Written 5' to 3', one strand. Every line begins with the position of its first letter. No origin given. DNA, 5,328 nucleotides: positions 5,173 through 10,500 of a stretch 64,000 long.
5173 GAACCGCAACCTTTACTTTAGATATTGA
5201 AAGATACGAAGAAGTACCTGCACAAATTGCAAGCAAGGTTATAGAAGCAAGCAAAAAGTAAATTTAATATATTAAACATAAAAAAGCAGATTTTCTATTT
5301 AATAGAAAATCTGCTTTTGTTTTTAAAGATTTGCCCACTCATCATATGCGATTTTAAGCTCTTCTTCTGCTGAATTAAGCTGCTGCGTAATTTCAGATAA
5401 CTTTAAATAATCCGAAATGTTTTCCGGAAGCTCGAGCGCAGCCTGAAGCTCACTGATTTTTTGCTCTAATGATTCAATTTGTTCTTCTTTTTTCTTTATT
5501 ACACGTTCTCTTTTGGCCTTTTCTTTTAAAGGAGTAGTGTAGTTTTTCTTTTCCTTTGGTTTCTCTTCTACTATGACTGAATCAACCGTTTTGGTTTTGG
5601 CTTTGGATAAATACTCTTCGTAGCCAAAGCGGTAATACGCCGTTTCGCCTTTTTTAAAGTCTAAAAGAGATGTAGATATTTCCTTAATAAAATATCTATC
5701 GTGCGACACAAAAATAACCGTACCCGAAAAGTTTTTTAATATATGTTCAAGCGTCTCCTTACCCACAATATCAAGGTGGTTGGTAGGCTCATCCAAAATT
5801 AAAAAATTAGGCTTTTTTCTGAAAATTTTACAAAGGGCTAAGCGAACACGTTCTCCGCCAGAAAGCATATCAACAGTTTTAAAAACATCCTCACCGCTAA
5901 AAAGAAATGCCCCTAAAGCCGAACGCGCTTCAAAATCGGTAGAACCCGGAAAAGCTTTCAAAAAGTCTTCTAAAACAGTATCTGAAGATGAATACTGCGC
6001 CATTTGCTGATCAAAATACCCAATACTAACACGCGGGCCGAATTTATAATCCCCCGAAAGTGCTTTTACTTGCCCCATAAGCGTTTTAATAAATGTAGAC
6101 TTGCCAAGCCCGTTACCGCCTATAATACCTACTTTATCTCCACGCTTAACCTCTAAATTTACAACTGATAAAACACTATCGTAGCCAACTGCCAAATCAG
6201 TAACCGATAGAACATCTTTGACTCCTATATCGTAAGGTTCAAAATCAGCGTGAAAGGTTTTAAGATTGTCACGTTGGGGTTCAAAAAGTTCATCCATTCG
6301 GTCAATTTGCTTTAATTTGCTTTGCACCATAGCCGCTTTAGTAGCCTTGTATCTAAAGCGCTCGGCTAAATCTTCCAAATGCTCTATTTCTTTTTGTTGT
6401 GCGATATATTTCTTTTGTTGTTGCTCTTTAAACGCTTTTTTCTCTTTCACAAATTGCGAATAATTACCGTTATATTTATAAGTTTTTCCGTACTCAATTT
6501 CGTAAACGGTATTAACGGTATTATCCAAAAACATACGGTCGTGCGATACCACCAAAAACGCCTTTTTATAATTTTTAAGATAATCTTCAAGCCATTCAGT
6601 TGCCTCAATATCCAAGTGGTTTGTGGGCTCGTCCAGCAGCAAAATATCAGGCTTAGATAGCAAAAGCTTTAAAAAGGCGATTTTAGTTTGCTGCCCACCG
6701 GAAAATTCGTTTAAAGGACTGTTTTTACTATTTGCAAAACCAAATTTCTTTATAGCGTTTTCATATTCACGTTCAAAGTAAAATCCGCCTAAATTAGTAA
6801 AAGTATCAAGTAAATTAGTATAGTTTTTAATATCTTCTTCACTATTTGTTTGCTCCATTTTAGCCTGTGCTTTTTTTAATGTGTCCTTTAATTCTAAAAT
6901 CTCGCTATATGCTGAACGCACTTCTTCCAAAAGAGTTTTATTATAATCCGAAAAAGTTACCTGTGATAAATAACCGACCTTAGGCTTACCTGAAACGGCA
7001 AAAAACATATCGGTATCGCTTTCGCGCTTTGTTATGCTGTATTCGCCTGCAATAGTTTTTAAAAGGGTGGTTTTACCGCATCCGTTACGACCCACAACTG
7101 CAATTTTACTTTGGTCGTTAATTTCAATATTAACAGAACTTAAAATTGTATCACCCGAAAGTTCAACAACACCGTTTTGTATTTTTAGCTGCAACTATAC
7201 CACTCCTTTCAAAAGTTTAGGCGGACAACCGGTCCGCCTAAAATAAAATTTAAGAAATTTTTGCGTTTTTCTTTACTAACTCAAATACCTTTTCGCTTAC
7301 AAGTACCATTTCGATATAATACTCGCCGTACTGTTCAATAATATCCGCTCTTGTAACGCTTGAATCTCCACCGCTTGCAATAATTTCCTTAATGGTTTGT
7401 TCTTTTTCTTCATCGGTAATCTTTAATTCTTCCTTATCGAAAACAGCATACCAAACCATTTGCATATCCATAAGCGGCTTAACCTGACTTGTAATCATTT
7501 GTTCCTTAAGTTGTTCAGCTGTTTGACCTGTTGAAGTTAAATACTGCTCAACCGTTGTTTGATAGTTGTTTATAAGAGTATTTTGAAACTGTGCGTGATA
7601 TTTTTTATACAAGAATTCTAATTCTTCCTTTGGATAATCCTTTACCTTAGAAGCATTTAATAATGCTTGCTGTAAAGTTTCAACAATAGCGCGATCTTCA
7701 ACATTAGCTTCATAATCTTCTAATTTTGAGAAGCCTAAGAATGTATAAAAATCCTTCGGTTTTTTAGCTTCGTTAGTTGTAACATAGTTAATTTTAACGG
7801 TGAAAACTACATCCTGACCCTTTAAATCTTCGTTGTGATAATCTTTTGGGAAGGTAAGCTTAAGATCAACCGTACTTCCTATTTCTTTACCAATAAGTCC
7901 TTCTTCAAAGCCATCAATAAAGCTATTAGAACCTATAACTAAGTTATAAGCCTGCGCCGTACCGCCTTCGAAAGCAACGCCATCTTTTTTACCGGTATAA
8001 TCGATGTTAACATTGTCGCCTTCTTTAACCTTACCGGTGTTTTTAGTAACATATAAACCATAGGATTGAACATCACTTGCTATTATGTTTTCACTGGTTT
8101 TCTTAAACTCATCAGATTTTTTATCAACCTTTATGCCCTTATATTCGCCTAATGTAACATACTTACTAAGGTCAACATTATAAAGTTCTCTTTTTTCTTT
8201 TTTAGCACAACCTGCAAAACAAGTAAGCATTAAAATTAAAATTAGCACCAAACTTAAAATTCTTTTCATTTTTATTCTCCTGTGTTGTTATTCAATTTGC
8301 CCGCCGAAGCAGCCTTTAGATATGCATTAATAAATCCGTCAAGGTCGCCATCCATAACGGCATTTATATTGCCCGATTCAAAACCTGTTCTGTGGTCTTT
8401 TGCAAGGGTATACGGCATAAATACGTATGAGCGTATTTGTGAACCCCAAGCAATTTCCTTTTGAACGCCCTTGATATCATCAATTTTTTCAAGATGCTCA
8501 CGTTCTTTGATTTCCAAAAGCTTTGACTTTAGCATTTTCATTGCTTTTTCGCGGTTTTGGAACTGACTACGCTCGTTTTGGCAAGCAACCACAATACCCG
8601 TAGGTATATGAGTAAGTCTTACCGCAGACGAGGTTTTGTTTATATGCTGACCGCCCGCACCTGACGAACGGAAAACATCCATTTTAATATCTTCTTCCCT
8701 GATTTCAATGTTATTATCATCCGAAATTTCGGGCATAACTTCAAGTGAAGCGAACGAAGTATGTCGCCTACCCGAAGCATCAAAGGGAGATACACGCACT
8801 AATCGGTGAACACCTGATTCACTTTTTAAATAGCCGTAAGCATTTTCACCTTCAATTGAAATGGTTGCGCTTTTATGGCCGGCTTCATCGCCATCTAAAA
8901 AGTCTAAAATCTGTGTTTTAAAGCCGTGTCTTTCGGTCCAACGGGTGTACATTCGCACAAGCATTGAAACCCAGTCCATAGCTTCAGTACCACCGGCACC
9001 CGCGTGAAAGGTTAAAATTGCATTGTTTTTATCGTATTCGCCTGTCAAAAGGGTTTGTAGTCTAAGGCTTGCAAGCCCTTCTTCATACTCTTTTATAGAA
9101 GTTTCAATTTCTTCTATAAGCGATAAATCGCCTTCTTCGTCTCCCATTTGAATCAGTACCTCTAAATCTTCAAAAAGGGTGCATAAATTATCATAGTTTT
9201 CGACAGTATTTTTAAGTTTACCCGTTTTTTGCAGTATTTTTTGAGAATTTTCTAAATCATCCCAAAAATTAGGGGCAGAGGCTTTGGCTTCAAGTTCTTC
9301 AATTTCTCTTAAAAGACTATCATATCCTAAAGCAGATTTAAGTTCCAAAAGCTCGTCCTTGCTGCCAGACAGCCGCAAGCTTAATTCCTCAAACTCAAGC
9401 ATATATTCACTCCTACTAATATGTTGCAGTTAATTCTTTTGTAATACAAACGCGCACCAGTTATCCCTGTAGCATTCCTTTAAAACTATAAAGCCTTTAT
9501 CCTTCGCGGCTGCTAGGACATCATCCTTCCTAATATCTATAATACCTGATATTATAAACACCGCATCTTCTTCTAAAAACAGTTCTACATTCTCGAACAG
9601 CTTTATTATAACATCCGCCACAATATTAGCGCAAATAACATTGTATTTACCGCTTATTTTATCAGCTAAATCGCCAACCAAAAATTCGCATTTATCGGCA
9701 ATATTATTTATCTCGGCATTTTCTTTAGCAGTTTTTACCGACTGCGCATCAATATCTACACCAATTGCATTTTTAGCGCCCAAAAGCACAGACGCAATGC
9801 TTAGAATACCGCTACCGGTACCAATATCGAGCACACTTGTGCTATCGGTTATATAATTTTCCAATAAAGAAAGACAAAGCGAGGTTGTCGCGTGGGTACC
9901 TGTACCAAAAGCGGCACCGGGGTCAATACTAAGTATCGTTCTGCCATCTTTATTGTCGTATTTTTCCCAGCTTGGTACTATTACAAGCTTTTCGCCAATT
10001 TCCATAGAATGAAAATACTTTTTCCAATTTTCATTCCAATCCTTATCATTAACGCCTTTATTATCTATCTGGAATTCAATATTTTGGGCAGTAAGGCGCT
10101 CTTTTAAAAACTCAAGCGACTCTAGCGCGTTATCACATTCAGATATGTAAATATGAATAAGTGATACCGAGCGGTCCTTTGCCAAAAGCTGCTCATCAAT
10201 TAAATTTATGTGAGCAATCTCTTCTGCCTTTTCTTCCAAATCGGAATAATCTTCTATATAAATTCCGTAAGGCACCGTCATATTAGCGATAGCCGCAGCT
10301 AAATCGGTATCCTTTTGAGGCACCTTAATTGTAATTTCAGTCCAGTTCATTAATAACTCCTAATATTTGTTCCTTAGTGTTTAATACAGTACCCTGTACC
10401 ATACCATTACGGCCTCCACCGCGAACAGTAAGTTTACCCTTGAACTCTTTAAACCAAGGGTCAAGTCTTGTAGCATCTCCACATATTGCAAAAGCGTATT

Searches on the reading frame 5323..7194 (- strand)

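Call 100: search_protein_families(library=pfam, proteins=[window:5323-7194:-], max_evalue=0.00001)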
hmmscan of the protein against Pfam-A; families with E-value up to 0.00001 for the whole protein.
window:5323-7194:- (623 aa): 9 families
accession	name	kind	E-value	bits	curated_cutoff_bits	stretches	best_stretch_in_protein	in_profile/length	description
PF00005.33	ABC_tran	-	2.1e-45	155.1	25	2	18-192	1-137/137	ABC transporter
PF12848.13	ABC_tran_Xtn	-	3.5e-23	81.9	25.9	1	232-310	2-80/85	ABC transporter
PF13304.12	AAA_21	-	1e-15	59.1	27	0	93-219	149-299/304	AAA domain, putative AbiEii toxin, Type IV TA system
PF02463.25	SMC_N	-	1.1e-12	48.3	40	1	28-233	24-211/220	RecF/RecN/SMC N terminal domain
PF16326.10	ABC_tran_CTD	-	1.1e-09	38.8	32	1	559-623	3-67/69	ABC transporter C-terminal domain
PF01926.29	MMR_HSR1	-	1.3e-07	32.1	21.9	0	354-385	1-31/113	50S ribosome-binding GTPase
PF00931.28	NB-ARC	-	1.6e-07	31.3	23.5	0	27-77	17-67/248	NB-ARC domain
PF13401.12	AAA_22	-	2.4e-07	31.5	27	0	28-70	5-33/130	AAA domain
PF05729.18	NACHT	-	8.6e-06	26.1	26.7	0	31-65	3-38/167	NACHT domain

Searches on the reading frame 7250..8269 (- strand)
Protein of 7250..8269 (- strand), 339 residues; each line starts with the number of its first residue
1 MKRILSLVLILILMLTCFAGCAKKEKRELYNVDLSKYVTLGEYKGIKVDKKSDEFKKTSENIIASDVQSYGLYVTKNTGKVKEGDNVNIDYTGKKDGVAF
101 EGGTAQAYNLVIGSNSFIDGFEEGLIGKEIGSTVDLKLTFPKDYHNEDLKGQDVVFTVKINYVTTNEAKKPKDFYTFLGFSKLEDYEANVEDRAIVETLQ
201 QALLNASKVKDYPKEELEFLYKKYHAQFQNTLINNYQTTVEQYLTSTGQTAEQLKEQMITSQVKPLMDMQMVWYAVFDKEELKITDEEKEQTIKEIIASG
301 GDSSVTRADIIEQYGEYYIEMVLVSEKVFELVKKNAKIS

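Call 100: search_protein_families(library=pfam, proteins=[window:7250-8269:-], max_evalue=0.00001)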
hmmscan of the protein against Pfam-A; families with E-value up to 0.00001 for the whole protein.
window:7250-8269:- (339 aa): 2 families
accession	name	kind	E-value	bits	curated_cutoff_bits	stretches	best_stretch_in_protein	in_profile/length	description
PF00254.34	FKBP_C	-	1e-15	58.2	21.1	1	80-160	4-93/94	FKBP-type peptidyl-prolyl cis-trans isomerase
PF05698.19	Trigger_C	-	3.7e-06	27.5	22.7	1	187-333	17-161/162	Bacterial trigger factor protein (TF) C-terminus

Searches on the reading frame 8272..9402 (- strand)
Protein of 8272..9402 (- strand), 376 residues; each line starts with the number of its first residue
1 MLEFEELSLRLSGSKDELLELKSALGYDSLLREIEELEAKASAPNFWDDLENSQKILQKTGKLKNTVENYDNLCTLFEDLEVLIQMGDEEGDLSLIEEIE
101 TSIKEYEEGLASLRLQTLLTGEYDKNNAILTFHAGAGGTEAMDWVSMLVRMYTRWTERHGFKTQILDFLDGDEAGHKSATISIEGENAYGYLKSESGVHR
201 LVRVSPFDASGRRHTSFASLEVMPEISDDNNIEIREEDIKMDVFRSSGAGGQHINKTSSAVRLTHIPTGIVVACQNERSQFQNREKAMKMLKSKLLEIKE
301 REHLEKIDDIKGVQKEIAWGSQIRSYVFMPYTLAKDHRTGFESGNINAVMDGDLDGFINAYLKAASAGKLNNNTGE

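Call 100: search_protein_families(library=pfam, proteins=[window:8272-9402:-], max_evalue=0.00001)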
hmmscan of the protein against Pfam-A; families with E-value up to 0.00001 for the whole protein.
window:8272-9402:- (376 aa): 2 families
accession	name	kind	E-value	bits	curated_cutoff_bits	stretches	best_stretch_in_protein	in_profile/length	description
PF03462.23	PCRF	-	7e-60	202.6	24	1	32-219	3-193/194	PCRF domain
PF00472.26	RF-1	-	3.9e-43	146.5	35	1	229-338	2-116/116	RF-1 domain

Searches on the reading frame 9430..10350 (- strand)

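Call 100: search_protein_families(library=pfam, proteins=[window:9430-10350:-], max_evalue=0.00001)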
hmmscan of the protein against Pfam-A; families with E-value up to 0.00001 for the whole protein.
window:9430-10350:- (306 aa): 5 families
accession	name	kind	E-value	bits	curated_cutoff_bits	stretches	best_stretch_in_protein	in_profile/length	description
PF06325.19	PrmA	-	4.3e-80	269.8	22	1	2-305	1-295/296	Ribosomal protein L11 methyltransferase (PrmA)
PF05175.20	MTS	-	1.6e-10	41.3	23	1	155-242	19-105/170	Methyltransferase small domain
PF13847.12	Methyltransf_31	-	2.9e-10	40.4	27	1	168-270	2-112/145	Methyltransferase domain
PF13649.12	Methyltransf_25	-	4.6e-08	34.1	27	1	173-241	1-70/97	Methyltransferase domain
PF12847.13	Methyltransf_18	-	2.3e-07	31.4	27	1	160-270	5-118/151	Methyltransferase domain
